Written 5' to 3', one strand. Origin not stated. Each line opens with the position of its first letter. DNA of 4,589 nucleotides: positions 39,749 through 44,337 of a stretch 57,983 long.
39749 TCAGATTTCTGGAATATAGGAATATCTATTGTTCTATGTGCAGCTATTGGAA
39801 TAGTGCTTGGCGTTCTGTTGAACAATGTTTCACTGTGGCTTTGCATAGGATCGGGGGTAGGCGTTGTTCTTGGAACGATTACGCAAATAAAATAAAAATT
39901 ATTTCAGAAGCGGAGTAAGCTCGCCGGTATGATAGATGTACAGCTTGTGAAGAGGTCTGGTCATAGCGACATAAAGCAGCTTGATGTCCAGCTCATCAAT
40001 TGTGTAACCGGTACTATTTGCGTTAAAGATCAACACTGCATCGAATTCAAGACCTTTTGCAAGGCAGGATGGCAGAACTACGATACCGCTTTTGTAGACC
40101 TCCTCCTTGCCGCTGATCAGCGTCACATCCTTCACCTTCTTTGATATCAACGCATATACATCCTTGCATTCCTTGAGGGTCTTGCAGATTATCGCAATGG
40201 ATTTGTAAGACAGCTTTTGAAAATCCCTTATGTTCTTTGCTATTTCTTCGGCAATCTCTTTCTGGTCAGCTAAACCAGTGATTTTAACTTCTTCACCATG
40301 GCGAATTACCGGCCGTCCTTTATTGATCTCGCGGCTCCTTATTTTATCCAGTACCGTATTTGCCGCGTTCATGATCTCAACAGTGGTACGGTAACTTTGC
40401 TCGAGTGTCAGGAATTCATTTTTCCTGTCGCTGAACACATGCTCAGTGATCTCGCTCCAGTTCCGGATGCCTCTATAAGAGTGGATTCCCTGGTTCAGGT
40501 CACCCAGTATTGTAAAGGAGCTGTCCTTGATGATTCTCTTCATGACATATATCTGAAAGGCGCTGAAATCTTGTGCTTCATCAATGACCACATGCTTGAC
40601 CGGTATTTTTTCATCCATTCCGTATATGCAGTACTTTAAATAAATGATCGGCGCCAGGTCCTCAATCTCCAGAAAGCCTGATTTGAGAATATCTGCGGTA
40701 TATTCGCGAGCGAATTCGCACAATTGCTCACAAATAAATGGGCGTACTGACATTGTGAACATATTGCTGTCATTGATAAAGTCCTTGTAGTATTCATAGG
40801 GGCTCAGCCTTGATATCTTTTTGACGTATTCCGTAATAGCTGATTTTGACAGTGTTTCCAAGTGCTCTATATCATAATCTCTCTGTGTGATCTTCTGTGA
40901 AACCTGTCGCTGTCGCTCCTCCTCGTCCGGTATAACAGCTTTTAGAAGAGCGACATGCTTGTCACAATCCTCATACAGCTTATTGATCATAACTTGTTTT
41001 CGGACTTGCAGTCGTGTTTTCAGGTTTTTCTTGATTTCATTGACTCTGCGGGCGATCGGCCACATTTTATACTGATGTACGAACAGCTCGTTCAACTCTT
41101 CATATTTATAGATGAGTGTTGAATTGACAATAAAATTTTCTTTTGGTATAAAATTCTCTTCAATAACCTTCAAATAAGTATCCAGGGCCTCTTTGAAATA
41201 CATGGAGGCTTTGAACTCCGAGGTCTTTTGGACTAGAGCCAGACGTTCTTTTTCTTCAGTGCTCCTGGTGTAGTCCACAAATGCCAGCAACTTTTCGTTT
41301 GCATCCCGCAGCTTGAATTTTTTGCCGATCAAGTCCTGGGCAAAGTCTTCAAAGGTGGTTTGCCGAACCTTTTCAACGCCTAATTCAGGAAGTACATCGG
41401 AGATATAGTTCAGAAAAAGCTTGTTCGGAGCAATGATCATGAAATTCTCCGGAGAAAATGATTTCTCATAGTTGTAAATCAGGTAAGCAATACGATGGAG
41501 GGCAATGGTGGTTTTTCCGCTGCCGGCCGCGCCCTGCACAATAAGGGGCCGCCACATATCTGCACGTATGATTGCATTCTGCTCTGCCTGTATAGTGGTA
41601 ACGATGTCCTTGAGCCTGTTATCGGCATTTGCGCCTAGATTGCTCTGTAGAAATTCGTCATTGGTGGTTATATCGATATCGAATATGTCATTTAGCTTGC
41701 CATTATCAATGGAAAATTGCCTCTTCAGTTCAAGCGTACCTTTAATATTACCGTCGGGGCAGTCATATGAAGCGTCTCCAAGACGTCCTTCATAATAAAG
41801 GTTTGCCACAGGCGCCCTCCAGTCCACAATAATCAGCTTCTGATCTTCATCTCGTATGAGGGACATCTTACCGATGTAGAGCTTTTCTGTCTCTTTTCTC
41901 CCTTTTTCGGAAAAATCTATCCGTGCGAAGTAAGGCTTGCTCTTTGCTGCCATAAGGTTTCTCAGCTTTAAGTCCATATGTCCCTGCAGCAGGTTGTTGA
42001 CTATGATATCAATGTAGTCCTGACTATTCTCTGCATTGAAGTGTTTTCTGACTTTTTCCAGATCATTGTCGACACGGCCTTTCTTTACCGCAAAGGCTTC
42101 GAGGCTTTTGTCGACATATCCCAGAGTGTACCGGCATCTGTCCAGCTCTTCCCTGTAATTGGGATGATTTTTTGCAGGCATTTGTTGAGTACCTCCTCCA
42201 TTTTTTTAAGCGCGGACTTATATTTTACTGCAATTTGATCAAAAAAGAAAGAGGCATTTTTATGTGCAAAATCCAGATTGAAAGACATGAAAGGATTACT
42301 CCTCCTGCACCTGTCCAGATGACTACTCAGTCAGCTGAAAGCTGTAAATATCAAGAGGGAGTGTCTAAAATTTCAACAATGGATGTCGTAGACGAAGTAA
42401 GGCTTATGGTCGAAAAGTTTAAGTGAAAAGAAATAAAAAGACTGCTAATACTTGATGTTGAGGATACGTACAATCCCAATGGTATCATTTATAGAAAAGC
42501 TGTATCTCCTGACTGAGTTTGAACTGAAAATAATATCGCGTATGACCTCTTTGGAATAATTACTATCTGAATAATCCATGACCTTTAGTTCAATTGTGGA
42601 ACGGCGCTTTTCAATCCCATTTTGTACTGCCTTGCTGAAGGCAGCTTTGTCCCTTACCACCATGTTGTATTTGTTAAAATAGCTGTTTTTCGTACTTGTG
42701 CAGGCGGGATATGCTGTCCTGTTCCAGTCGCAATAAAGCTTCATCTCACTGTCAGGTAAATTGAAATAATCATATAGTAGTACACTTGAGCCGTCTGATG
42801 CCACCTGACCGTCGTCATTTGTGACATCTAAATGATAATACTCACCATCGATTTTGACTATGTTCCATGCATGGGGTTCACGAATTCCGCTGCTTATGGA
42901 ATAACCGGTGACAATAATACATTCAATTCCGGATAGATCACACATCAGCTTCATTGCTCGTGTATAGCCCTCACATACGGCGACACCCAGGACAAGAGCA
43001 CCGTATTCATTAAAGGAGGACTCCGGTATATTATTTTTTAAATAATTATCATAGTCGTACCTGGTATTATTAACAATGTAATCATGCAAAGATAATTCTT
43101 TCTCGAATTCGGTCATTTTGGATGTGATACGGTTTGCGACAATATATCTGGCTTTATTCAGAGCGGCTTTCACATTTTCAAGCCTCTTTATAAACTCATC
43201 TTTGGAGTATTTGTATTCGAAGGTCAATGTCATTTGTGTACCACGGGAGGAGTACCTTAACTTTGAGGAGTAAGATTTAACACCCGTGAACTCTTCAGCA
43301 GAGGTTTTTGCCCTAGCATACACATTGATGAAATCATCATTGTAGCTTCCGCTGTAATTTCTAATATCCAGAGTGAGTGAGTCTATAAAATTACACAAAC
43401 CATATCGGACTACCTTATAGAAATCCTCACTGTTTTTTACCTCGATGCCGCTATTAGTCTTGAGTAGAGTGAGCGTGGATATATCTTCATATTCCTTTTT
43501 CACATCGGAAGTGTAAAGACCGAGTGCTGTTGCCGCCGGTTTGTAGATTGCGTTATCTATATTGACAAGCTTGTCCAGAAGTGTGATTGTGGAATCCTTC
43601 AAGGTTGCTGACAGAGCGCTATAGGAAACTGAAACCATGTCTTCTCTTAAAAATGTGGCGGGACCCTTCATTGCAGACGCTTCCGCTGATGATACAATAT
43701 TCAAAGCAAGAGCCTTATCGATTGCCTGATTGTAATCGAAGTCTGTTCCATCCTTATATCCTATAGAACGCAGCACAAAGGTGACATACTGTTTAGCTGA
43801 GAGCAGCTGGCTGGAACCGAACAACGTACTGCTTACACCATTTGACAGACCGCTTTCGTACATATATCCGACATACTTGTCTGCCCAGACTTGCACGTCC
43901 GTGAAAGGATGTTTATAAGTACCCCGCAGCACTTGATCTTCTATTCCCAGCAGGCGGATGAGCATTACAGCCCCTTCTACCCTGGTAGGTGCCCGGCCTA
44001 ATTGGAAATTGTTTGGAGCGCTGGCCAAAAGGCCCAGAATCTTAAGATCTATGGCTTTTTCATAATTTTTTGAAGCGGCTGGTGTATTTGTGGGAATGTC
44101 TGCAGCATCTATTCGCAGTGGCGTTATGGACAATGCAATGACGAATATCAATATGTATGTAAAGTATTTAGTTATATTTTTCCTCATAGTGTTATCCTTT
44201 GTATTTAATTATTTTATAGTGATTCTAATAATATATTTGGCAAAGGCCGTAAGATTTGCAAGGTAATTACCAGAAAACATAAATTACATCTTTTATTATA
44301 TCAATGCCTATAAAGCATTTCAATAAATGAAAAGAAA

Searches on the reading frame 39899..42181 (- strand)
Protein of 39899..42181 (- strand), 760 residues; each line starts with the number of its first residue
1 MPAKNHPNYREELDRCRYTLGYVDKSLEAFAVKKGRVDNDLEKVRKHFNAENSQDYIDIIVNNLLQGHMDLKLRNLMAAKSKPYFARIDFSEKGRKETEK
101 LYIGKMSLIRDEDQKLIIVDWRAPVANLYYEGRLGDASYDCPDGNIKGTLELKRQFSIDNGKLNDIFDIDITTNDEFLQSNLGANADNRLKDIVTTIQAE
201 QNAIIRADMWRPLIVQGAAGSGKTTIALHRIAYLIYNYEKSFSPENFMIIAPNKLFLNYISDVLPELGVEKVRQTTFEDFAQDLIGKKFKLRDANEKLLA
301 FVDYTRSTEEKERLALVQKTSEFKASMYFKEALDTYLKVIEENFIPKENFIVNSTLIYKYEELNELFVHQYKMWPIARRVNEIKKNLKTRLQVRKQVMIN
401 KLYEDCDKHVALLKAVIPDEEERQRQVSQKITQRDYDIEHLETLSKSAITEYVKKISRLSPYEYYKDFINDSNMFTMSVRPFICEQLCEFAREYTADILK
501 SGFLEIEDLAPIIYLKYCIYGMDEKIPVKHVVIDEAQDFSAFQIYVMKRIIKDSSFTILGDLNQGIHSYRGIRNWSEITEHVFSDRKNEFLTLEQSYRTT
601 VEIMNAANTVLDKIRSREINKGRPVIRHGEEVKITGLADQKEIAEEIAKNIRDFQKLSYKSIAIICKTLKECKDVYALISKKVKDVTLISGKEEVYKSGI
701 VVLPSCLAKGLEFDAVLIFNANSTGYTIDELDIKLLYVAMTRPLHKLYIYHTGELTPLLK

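Call 5: search_protein_families(library=pfam, proteins=[window:39899-42181:-], max_evalue=0.01)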
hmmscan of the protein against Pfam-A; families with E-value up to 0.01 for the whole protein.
window:39899-42181:- (760 aa): 11 families
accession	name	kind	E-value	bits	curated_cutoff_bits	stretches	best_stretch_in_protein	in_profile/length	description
PF00580.27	UvrD-helicase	-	4e-16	59.9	23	1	199-571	3-257/271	UvrD/REP helicase N-terminal domain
PF13361.12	UvrD_C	-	1.3e-11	45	25.6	2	592-679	2-91/350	UvrD-like helicase C-terminal domain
PF13538.12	UvrD_C_2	-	7e-10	39.1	27.4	1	707-750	9-52/52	UvrD-like helicase C-terminal domain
PF13245.12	AAA_19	-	3.1e-09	37.6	25.1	1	202-567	3-131/134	AAA domain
PF01443.25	Viral_helicase1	-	1.6e-07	31.9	21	0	695-750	171-227/228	Viral superfamily 1 RNA helicase core domain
PF04851.21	ResIII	-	5.5e-05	23.6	22.5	1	211-311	24-114/164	Type III restriction enzyme, res subunit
PF02562.22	PhoH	-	0.00034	20.6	27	0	530-593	122-186/205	PhoH-like protein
PF00270.35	DEAD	-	0.00086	19.5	26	1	207-269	11-70/167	DEAD/DEAH box helicase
PF09848.15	SLFN-g3_helicase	-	0.0024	17.7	24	0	213-239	4-26/354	Schlafen group 3, DNA/RNA helicase domain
PF20720.3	nSTAND3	-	0.0052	16.9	27.2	0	212-239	19-47/155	Novel STAND NTPase 3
PF25199.1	nSTAND_NTPase5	-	0.0069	16.6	34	0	195-236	26-66/145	Novel STAND NTPase 5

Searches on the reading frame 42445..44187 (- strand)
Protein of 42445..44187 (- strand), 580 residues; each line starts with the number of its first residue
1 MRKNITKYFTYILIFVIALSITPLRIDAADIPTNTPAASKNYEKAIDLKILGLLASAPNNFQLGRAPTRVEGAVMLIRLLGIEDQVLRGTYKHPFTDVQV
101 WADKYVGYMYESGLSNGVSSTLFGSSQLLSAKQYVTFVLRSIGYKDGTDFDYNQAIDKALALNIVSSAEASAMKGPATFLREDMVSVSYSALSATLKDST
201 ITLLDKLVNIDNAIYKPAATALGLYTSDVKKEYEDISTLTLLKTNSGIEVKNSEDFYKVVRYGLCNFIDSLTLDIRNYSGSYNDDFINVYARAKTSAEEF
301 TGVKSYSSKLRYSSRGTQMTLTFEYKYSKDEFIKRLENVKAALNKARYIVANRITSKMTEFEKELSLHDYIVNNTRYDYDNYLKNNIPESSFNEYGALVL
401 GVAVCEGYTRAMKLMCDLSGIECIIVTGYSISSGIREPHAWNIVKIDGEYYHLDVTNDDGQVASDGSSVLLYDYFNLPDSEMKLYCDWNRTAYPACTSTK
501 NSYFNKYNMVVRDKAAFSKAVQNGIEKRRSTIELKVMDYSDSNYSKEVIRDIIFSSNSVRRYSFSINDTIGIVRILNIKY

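Call 5: search_protein_families(library=pfam, proteins=[window:42445-44187:-], max_evalue=0.01)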
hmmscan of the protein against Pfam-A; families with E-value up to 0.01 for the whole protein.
window:42445-44187:- (580 aa): 1 family
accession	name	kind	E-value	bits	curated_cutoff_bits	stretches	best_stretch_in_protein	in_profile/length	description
PF01841.26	Transglut_core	-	7.8e-12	45.9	23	1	351-454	4-107/108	Transglutaminase-like superfamily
